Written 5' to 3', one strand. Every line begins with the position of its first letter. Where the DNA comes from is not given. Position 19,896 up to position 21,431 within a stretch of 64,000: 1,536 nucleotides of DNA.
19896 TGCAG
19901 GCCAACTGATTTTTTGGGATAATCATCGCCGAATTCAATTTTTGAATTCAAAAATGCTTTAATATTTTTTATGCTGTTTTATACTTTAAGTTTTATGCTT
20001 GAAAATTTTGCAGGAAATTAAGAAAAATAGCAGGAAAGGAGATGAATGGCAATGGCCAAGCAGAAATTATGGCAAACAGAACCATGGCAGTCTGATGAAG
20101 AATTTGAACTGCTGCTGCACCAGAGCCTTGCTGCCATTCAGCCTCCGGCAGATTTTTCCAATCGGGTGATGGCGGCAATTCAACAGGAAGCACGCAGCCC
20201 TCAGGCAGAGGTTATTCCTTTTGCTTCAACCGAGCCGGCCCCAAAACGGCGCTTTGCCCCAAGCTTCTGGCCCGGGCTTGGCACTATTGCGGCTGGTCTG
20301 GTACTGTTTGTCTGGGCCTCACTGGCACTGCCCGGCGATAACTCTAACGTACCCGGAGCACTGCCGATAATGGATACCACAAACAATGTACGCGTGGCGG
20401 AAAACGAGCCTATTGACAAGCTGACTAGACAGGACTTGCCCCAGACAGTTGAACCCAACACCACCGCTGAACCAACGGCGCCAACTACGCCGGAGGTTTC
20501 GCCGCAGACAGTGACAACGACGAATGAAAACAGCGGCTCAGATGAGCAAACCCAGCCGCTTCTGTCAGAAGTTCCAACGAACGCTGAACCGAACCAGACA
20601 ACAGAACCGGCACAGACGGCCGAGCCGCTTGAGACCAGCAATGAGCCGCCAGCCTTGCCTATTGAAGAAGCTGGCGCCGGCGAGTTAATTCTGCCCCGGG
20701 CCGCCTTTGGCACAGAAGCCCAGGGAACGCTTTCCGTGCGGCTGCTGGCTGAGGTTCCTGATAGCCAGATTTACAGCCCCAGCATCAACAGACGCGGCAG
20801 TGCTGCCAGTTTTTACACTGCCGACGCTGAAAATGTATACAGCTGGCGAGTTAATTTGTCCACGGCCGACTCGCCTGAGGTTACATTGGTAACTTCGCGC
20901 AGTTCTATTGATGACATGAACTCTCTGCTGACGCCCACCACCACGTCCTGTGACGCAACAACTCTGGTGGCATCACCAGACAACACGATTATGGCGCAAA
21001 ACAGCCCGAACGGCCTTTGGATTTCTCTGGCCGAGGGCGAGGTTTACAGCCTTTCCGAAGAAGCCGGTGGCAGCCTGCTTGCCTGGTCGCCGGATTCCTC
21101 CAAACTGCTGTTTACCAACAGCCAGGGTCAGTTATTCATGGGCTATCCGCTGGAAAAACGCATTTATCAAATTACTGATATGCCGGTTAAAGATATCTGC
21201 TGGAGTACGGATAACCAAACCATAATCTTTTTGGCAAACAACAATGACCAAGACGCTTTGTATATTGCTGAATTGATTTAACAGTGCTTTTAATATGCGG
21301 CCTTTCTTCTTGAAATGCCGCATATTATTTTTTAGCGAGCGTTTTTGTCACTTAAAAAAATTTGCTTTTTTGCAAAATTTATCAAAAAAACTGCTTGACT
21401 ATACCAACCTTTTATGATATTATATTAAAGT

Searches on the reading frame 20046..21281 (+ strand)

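Call 3: search_protein_families(library=pfam, proteins=[window:20046-21281:+], max_evalue=0.01)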
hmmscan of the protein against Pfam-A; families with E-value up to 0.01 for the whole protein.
window:20046-21281:+ (411 aa): 2 families
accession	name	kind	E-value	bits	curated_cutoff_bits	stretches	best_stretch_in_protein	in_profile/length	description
PF18095.7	PAS_12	-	0.00089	19.3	22.6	1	335-377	50-92/153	UPF0242 C-terminal PAS-like domain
PF25460.1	Beta-prop_Aladin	-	0.0045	16.6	171.1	1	332-400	144-216/340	Aladin seven-bladed propeller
